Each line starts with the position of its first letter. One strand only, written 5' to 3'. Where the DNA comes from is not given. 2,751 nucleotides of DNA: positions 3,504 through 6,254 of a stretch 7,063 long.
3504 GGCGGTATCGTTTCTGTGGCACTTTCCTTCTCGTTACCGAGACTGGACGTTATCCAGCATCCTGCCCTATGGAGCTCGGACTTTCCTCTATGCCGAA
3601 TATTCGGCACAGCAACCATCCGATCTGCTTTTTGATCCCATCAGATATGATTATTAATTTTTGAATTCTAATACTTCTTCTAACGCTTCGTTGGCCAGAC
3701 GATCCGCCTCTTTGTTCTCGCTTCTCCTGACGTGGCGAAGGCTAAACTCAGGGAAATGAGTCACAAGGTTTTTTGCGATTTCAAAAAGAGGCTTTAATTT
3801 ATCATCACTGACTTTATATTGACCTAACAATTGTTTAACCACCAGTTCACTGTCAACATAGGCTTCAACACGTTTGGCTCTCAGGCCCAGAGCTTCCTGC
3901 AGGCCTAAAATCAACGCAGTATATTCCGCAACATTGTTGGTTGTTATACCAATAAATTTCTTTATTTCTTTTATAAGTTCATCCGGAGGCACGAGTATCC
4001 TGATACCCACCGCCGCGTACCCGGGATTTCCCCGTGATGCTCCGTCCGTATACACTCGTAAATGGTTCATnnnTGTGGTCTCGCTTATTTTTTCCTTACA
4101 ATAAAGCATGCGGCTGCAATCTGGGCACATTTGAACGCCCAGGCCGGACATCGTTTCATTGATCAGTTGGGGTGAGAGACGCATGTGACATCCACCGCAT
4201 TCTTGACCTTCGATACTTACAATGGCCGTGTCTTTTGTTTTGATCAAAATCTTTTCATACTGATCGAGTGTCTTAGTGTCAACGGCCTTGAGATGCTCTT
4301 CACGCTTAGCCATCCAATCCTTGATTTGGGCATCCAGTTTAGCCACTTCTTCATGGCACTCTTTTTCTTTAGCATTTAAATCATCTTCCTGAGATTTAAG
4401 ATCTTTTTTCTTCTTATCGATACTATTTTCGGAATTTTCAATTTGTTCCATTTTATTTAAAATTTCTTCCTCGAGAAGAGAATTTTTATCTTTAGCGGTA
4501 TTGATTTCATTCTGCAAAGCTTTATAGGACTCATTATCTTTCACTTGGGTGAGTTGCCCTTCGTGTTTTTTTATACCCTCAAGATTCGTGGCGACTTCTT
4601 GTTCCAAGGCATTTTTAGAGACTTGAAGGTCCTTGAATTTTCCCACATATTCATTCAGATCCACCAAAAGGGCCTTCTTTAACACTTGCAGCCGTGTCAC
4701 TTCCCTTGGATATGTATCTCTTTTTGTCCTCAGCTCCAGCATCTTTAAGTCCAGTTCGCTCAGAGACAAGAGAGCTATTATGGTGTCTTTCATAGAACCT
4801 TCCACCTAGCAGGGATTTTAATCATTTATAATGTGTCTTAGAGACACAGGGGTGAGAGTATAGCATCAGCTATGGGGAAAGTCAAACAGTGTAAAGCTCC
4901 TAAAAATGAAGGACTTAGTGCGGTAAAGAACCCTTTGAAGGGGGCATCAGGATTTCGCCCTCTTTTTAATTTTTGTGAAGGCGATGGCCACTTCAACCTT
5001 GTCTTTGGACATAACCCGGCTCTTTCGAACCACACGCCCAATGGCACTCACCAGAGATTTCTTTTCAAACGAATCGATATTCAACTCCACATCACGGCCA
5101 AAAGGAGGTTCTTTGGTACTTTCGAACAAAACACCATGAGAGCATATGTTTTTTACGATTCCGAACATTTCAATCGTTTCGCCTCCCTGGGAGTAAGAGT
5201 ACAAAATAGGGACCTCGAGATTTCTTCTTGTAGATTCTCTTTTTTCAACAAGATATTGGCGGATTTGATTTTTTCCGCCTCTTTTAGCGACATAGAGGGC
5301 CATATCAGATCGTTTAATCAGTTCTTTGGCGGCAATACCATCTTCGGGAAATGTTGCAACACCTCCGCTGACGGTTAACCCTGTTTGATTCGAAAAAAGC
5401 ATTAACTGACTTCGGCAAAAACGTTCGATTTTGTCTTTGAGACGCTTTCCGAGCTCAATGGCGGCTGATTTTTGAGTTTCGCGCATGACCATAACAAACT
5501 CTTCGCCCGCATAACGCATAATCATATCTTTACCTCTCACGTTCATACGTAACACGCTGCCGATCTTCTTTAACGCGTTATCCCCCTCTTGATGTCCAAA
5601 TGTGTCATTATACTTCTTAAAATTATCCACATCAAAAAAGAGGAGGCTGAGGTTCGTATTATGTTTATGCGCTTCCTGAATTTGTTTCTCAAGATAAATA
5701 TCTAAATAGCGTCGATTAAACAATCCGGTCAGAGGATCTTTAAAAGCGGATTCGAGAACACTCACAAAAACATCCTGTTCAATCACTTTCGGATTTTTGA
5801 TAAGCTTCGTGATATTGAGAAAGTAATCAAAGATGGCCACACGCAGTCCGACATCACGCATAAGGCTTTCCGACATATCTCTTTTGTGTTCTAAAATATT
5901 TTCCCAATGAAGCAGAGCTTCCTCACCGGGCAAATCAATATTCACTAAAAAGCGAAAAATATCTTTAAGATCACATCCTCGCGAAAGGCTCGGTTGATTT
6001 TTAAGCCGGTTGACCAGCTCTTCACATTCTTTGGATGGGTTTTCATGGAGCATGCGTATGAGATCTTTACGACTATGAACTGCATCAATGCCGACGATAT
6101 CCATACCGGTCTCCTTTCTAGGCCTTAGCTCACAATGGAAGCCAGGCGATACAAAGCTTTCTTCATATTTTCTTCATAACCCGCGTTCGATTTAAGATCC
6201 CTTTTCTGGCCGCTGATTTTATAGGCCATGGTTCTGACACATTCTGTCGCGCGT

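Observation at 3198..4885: RNase P RNA gene embedded inside a protein-coding operon, downstream of a zinc-ribbon protein and RNase HI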

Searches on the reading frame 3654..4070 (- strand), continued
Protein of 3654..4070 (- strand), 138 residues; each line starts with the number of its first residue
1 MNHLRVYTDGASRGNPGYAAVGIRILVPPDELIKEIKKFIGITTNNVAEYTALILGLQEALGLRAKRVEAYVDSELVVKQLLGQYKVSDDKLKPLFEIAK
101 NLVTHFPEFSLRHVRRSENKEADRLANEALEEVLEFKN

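Call 59: find_encoding_contigs(protein=P0006, flank=4000, max_places=3)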
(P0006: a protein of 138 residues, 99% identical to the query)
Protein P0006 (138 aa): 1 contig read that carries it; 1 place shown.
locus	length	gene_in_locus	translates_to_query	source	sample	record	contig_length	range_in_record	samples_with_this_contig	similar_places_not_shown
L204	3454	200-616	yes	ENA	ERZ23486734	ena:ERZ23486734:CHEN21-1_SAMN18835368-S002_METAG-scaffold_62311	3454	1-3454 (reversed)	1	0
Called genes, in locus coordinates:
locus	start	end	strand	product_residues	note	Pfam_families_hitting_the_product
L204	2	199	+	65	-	?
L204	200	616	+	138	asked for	PF00075:RNase_H, PF13456:RVT_3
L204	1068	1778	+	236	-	PF03853:YjeF_N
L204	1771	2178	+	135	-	PF13279:4HBT_2, PF03061:4HBT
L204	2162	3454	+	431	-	?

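Call 60: find_encoding_contigs(protein=P0009, flank=4000, max_places=3)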
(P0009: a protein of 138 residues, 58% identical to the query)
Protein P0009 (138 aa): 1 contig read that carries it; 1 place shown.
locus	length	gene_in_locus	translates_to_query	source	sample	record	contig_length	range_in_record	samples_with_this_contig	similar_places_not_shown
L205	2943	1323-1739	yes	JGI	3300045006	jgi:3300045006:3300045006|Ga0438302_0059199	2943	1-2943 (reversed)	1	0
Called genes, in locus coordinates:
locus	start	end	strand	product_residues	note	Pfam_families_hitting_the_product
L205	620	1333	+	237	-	PF24481:CT398_CC, PF02591:Zn_ribbon_9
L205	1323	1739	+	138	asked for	PF00075:RNase_H, PF13456:RVT_3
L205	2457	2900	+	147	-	PF02381:MraZ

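Call 61: find_encoding_contigs(protein=P0015, flank=4000, max_places=3)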
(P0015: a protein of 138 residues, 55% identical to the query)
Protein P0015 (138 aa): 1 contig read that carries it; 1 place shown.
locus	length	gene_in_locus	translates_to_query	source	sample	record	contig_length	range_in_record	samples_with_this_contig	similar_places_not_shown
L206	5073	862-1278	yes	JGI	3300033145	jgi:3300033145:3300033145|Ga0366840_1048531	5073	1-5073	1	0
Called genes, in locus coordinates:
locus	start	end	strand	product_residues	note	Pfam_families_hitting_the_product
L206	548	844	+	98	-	-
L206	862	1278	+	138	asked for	PF00075:RNase_H, PF13456:RVT_3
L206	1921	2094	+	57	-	-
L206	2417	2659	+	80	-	PF01016:Ribosomal_L27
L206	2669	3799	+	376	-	PF00155:Aminotran_1_2 (weak), PF00266:Aminotran_5, PF01053:Cys_Met_Meta_PP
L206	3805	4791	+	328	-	PF00389:2-Hacid_dh, PF02826:2-Hacid_dh_C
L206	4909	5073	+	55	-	?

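Call 69: search_protein_families(library=pfam, proteins=[L070:4321-5208:+, L021:2911-3483:+], max_evalue=0.0001)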
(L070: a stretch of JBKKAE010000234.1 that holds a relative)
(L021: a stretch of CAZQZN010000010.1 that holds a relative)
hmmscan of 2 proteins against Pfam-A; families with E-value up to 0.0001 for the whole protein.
L070:4321-5208:+ (296 aa): 0 families

L021:2911-3483:+ (191 aa): 1 family
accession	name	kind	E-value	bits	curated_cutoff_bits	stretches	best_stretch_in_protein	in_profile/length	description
PF14464.11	Prok-JAB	-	1.7e-11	44.4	25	1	9-113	4-103/114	Prokaryotic homologs of the JAB domain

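Call 74: search_protein_families(library=pfam, proteins=[L010:4181-5995:+, L005:5376-5798:+, L051:5104-5916:+, L079:1078-2244:+, L046:5986-6975:+, L012:897-1199:+, L018:5225-5968:+, L021:1186-2523:+, L060:6789-7523:+], max_evalue=0.0001)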
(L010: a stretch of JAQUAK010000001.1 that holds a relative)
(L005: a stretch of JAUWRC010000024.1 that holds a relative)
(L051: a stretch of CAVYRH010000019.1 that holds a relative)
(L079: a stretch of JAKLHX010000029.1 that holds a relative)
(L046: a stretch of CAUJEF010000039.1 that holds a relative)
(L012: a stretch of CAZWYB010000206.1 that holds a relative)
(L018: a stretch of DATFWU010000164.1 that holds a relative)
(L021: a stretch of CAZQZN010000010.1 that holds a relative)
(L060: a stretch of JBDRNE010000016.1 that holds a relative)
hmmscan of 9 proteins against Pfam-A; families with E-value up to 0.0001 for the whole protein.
L010:4181-5995:+ (605 aa): 3 families
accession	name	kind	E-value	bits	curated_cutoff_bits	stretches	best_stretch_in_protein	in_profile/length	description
PF17768.7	RecJ_OB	-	3.8e-29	101.3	27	1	491-601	1-107/107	RecJ OB domain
PF01368.27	DHH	-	3.2e-24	86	28.1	1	90-246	1-125/125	DHH family, N-terminal domain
PF02272.25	DHHA1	-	2e-12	47.9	25.9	1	373-476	10-100/102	DHHA1 domain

L005:5376-5798:+ (141 aa): 0 families

L051:5104-5916:+ (271 aa): 1 family
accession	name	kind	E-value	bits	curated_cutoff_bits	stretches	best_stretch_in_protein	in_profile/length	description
PF00793.26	DAHP_synth_1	-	4.8e-69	232.7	25.5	1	9-260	12-263/270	DAHP synthetase I family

L079:1078-2244:+ (389 aa): 1 family
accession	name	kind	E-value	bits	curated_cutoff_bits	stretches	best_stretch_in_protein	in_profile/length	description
PF01969.22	Ni_insertion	-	7.3e-149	496.4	22.1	1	4-380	1-375/375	Nickel insertion protein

L046:5986-6975:+ (330 aa): 8 families
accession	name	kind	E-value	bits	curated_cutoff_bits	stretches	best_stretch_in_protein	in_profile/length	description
PF13456.12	RVT_3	-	3.5e-26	92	21.6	1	8-129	2-123/123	Reverse transcriptase-like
PF00583.31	Acetyltransf_1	-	3.1e-19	69.8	20.7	1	196-304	9-116/116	Acetyltransferase (GNAT) family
PF00075.30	RNase_H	-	8.8e-16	58.8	25.8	1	2-129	2-139/141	RNase H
PF13508.13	Acetyltransf_7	-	7.1e-15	55.6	27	1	220-305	3-83/84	Acetyltransferase (GNAT) domain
PF13420.13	Acetyltransf_4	-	3.6e-11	43.8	24.3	1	199-324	24-154/155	Acetyltransferase (GNAT) domain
PF13673.13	Acetyltransf_10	-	7.9e-10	39.2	23.6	1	219-310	30-113/128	Acetyltransferase (GNAT) domain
PF13302.13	Acetyltransf_3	-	1.4e-06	29.5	25.4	1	190-305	19-138/138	Acetyltransferase (GNAT) domain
PF08445.16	FR47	-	6.4e-06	26.5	22.1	1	253-307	27-80/86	FR47-like protein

L012:897-1199:+ (101 aa): 0 families

L018:5225-5968:+ (248 aa): 0 families

L021:1186-2523:+ (446 aa): 8 families
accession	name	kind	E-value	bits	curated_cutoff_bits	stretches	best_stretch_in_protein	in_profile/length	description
PF12002.13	MgsA_C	-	1.8e-68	230.1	27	1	277-439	1-167/167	MgsA AAA+ ATPase C terminal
PF16193.11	AAA_assoc_2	-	5.5e-28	97.5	34.3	1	197-276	3-81/81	AAA C-terminal domain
PF05496.18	RuvB_N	-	3.7e-15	56.5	27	1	28-147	1-117/159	Holliday junction DNA helicase RuvB P-loop domain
PF00004.35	AAA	-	3.7e-14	53.7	21.2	1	61-166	1-123/131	ATPase family associated with various cellular activities (AAA)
PF07728.20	AAA_5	-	7.4e-07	29.7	22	1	61-175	2-125/139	AAA domain (dynein-related subfamily)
PF06068.19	TIP49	-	5.3e-06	26.3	23.8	0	32-83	22-75/347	TIP49 P-loop domain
PF13173.12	AAA_14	-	1.2e-05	25.7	27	1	61-175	5-124/129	AAA domain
PF00158.32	Sigma54_activat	-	2.3e-05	24.6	20.2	0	112-155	90-133/168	Sigma-54 interaction domain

L060:6789-7523:+ (245 aa): 2 families
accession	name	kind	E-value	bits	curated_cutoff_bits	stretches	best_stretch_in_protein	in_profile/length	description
PF00005.33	ABC_tran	-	3.1e-26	93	25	1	26-165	3-136/137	ABC transporter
PF13304.12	AAA_21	-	4.6e-11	43.8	27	0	36-70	1-34/304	AAA domain, putative AbiEii toxin, Type IV TA system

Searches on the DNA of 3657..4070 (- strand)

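Call 27: search_rna_families(sources=[L005, L007, L009, L012, L013, L015, L017, L018, L021, L026, L028, L029, L032, L037, L039, L043, L045, L062], threshold=gathering)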
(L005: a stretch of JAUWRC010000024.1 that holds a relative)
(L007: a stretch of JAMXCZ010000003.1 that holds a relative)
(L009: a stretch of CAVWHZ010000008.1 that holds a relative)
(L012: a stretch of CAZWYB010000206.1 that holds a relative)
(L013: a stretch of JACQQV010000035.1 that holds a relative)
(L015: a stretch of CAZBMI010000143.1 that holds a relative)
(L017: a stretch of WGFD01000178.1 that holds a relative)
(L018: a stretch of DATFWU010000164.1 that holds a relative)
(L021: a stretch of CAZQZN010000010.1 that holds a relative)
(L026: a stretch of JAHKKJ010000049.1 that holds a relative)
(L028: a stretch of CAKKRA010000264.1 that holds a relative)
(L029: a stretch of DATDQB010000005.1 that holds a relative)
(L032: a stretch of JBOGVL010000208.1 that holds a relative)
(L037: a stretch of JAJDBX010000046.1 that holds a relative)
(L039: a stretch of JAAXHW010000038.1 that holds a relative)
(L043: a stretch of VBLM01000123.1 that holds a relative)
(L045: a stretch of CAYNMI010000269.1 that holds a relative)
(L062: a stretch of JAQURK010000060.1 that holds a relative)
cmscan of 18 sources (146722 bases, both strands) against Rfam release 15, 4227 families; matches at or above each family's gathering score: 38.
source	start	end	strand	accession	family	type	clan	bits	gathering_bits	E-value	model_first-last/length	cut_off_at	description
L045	3126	3489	+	RF00010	RNaseP_bact_a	Gene; ribozyme;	CL00002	321.4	100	4.4e-104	1-367/367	no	Bacterial RNase P class A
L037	6450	6835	+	RF00010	RNaseP_bact_a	Gene; ribozyme;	CL00002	314.5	100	1e-101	1-367/367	no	Bacterial RNase P class A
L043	4316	4681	+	RF00010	RNaseP_bact_a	Gene; ribozyme;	CL00002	303.7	100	4.4e-98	1-367/367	no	Bacterial RNase P class A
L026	6419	6780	+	RF00010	RNaseP_bact_a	Gene; ribozyme;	CL00002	302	100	1.7e-97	1-367/367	no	Bacterial RNase P class A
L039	3223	3602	+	RF00010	RNaseP_bact_a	Gene; ribozyme;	CL00002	292.1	100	4e-94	1-367/367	no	Bacterial RNase P class A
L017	6581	6986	+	RF00010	RNaseP_bact_a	Gene; ribozyme;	CL00002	290.7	100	1.1e-93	1-367/367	no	Bacterial RNase P class A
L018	6414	6792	+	RF00010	RNaseP_bact_a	Gene; ribozyme;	CL00002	284.7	100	1.2e-91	1-367/367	no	Bacterial RNase P class A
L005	6203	6584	+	RF00010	RNaseP_bact_a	Gene; ribozyme;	CL00002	274.1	100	5e-88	1-367/367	no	Bacterial RNase P class A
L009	6465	6877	+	RF00010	RNaseP_bact_a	Gene; ribozyme;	CL00002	271.8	100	3e-87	1-367/367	no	Bacterial RNase P class A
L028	6561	7121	+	RF00010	RNaseP_bact_a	Gene; ribozyme;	CL00002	249.3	100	1.2e-79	1-367/367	no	Bacterial RNase P class A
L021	3533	3876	+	RF00010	RNaseP_bact_a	Gene; ribozyme;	CL00002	239.2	100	3.3e-76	1-367/367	no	Bacterial RNase P class A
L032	4442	4825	+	RF00010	RNaseP_bact_a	Gene; ribozyme;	CL00002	234.2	100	1.7e-74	1-367/367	no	Bacterial RNase P class A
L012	1642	2049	+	RF00010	RNaseP_bact_a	Gene; ribozyme;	CL00002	204.5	100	2e-64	1-367/367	no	Bacterial RNase P class A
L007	6415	6771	+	RF00010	RNaseP_bact_a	Gene; ribozyme;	CL00002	196.7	100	8.3e-62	1-367/367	no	Bacterial RNase P class A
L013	6392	6771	+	RF00010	RNaseP_bact_a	Gene; ribozyme;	CL00002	180.5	100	2.7e-56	1-367/367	no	Bacterial RNase P class A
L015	1531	1994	+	RF00010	RNaseP_bact_a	Gene; ribozyme;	CL00002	151.1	100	2.5e-46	1-367/367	no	Bacterial RNase P class A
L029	1312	1687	+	RF00010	RNaseP_bact_a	Gene; ribozyme;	CL00002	150.8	100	3.1e-46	1-367/367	no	Bacterial RNase P class A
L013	5042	5114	+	RF00005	tRNA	Gene; tRNA;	CL00001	75.1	29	2.9e-14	1-71/71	no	tRNA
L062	2245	2317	+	RF00005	tRNA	Gene; tRNA;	CL00001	75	29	3e-14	1-71/71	no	tRNA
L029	12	85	+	RF00005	tRNA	Gene; tRNA;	CL00001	74.8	29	3.5e-14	1-71/71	no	tRNA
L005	4777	4849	+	RF00005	tRNA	Gene; tRNA;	CL00001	74.7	29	3.6e-14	1-71/71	no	tRNA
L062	2447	2520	+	RF00005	tRNA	Gene; tRNA;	CL00001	73.2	29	9.4e-14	1-71/71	no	tRNA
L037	5101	5174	+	RF00005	tRNA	Gene; tRNA;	CL00001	73.1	29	1e-13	1-71/71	no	tRNA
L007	5201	5274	+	RF00005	tRNA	Gene; tRNA;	CL00001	72.8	29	1.2e-13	1-71/71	no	tRNA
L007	5072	5146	+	RF00005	tRNA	Gene; tRNA;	CL00001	72.2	29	1.7e-13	1-71/71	no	tRNA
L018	3916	3989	+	RF00005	tRNA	Gene; tRNA;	CL00001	71.7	29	2.4e-13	1-71/71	no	tRNA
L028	5129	5201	+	RF00005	tRNA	Gene; tRNA;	CL00001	71.3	29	3.2e-13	1-71/71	no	tRNA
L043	1369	1441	+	RF00005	tRNA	Gene; tRNA;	CL00001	70.2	29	6.5e-13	1-71/71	no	tRNA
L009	4772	4843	+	RF00005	tRNA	Gene; tRNA;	CL00001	70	29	7.2e-13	1-71/71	no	tRNA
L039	1818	1891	+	RF00005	tRNA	Gene; tRNA;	CL00001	69.5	29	9.9e-13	1-71/71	no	tRNA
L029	101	174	+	RF00005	tRNA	Gene; tRNA;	CL00001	69.4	29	1e-12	1-71/71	no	tRNA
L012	57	128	-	RF00005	tRNA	Gene; tRNA;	CL00001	67.9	29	2.7e-12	1-71/71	no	tRNA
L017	4980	5052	+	RF00005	tRNA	Gene; tRNA;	CL00001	67.4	29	3.7e-12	1-71/71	no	tRNA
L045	312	384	+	RF00005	tRNA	Gene; tRNA;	CL00001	67.3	29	3.9e-12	1-71/71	no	tRNA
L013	5135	5208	+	RF00005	tRNA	Gene; tRNA;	CL00001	67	29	4.8e-12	1-71/71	no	tRNA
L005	5033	5106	+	RF00005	tRNA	Gene; tRNA;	CL00001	66.9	29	5.1e-12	1-71/71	no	tRNA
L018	4032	4104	+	RF00005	tRNA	Gene; tRNA;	CL00001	66.3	29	7.3e-12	1-71/71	no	tRNA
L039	1422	1493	-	RF00005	tRNA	Gene; tRNA;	CL00001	63.9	29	3.5e-11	1-71/71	no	tRNA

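Call 28: search_rna_families(sources=[L041, L046, L049, L051, L055, L060, L063, L067, L070, L077, L079, L080, L082, L064, L073], threshold=gathering)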
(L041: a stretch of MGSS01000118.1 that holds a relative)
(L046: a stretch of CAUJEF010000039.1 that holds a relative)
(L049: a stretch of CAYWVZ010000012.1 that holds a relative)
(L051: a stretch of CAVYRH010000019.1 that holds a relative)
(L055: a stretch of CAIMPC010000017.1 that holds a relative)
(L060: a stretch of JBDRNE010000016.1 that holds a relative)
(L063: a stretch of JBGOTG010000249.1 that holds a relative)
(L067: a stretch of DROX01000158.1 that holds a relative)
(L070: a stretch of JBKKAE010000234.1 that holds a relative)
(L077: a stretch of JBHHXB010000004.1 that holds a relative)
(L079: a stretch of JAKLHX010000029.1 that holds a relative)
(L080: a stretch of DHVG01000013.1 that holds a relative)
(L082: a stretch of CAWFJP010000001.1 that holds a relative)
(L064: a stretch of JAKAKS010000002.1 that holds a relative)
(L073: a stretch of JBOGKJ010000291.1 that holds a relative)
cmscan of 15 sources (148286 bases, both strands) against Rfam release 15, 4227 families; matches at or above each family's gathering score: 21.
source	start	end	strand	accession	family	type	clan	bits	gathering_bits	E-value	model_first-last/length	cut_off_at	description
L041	6420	6786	+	RF00010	RNaseP_bact_a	Gene; ribozyme;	CL00002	319.1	100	2.7e-103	1-367/367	no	Bacterial RNase P class A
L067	4487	4865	+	RF00010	RNaseP_bact_a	Gene; ribozyme;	CL00002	305.9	100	7.9e-99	1-367/367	no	Bacterial RNase P class A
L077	6477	6862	+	RF00010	RNaseP_bact_a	Gene; ribozyme;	CL00002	303.7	100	4.6e-98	1-367/367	no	Bacterial RNase P class A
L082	6398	6760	+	RF00010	RNaseP_bact_a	Gene; ribozyme;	CL00002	298.3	100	3e-96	1-367/367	no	Bacterial RNase P class A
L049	6444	6794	+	RF00010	RNaseP_bact_a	Gene; ribozyme;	CL00002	249.3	100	1.3e-79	1-367/367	no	Bacterial RNase P class A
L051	6459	6874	+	RF00010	RNaseP_bact_a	Gene; ribozyme;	CL00002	247.5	100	5.1e-79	1-367/367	no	Bacterial RNase P class A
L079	2737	3072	+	RF00010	RNaseP_bact_a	Gene; ribozyme;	CL00002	242.3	100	3.1e-77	1-367/367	no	Bacterial RNase P class A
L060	6411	6766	+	RF00010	RNaseP_bact_a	Gene; ribozyme;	CL00002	225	100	2.2e-71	1-367/367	no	Bacterial RNase P class A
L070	5304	5693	+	RF00010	RNaseP_bact_a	Gene; ribozyme;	CL00002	224.8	100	2.6e-71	1-367/367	no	Bacterial RNase P class A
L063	3110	3398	+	RF00010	RNaseP_bact_a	Gene; ribozyme;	CL00002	216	100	2.4e-68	1-276/367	3'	Bacterial RNase P class A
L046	7226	7583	+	RF00010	RNaseP_bact_a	Gene; ribozyme;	CL00002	196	100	1.5e-61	1-367/367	no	Bacterial RNase P class A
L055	6416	6857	+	RF00010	RNaseP_bact_a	Gene; ribozyme;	CL00002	166.8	100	1.2e-51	1-367/367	no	Bacterial RNase P class A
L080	4593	4666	+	RF00005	tRNA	Gene; tRNA;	CL00001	76.6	29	1.1e-14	1-71/71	no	tRNA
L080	4945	5016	+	RF00005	tRNA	Gene; tRNA;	CL00001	74.6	29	3.8e-14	1-71/71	no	tRNA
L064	5178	5250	+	RF00005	tRNA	Gene; tRNA;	CL00001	73.6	29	7.4e-14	1-71/71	no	tRNA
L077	5094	5167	+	RF00005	tRNA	Gene; tRNA;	CL00001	71.8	29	2.3e-13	1-71/71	no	tRNA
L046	2234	2307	+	RF00005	tRNA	Gene; tRNA;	CL00001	71.2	29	3.3e-13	1-71/71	no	tRNA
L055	5173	5246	+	RF00005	tRNA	Gene; tRNA;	CL00001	70.2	29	6.5e-13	1-71/71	no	tRNA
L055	4904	4977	+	RF00005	tRNA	Gene; tRNA;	CL00001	69.2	29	1.2e-12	1-71/71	no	tRNA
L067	3217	3289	+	RF00005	tRNA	Gene; tRNA;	CL00001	69.1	29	1.3e-12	1-71/71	no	tRNA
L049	3499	3572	+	RF00005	tRNA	Gene; tRNA;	CL00001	60.3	29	3.4e-10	1-71/71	no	tRNA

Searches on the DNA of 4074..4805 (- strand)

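Call 15: search_rna_families(sources=[L001, L002], threshold=gathering)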
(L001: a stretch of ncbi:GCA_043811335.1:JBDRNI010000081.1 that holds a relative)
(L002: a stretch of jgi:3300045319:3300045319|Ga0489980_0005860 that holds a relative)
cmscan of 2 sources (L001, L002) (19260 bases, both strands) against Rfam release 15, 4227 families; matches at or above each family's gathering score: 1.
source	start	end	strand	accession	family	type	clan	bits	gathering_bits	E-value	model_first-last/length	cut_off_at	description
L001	1345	1750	+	RF00010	RNaseP_bact_a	Gene; ribozyme;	CL00002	216.3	100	2.5e-69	1-367/367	no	Bacterial RNase P class A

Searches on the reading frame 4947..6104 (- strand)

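Call 5: search_protein_families(library=pfam, proteins=[window:4947-6104:-])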
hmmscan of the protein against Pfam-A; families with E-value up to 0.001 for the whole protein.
window:4947-6104:- (385 aa): 3 families
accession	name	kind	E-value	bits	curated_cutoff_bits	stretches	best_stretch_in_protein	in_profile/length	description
PF00990.26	GGDEF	-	1.7e-44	151.9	23.8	1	121-280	2-161/161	Diguanylate cyclase, GGDEF domain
PF07238.19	PilZ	-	7e-06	26.8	22.5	1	287-383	1-92/102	PilZ domain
PF24898.2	GGDEF_GdpP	-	0.00066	20.4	30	0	158-281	2-116/126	Cyclic-di-AMP phosphodiesterase GdpP-like, GGDEF domain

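Call 6: search_protein_families(library=ncbifam, proteins=[window:4947-6104:-])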
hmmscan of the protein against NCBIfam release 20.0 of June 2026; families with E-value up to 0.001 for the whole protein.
window:4947-6104:- (385 aa): 22 families
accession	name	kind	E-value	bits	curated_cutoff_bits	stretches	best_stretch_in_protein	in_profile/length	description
NF007135.0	PRK09581.1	equivalog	3.4e-49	167.9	474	1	115-282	287-453/457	PleD family two-component system response regulator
TIGR00254.1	GGDEF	domain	5.5e-49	166.1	37.4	1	119-282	4-165/168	diguanylate cyclase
NF038266.1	diguan_SiaD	equivalog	3.3e-40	138.1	290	1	116-280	90-251/252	biofilm regulation diguanylate cyclase SiaD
NF007380.0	PRK09894.1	equivalog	5.3e-36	124.5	256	1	122-282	131-285/296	diguanylate cyclase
NF007423.1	PRK09966.1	equivalog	1.5e-35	122.9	325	1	117-274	236-390/390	diguanylate cyclase DgcN/YfiN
NF047654.1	DiguCycDgcRLepto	equivalog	1.8e-35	122.3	500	1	116-281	129-293/295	diguanylate cyclase DgcR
NF041606.1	dguan_cyc_DgcA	equivalog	7e-35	120.5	370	1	116-281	174-336/340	diguanylate cyclase DgcA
NF051473.1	DigCycDgcsShew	equivalog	3.8e-31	108.6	400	1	113-280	128-287/291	diguanylate cyclase DgcS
NF007599.0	PRK10245.1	equivalog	3.9e-31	107.9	402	1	121-280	211-366/371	diguanylate cyclase AdrA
NF007298.0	PRK09776.1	equivalog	3.6e-28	98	1135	1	118-294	682-855/1111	diguanylate cyclase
NF047872.1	GGDEF_GdpS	equivalog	1.1e-26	93.8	400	1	121-281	188-347/355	GGDEF domain-containing protein GdpS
NF040885.1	diguan_DgcJ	equivalog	5.7e-26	91.3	500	1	99-279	320-491/493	diguanylate cyclase DgcJ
NF007474.0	PRK10060.1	equivalog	3.1e-25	88.5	782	1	120-286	237-397/663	cyclic di-GMP phosphodiesterase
NF045675.1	PhdiestaseDibA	equivalog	8.4e-25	87.2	980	1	120-297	203-377/623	phosphodiesterase DibA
NF011955.1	PRK15426.1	equivalog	1.7e-24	86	408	1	98-281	380-558/564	cellulose biosynthesis regulator diguanylate cyclase DgcQ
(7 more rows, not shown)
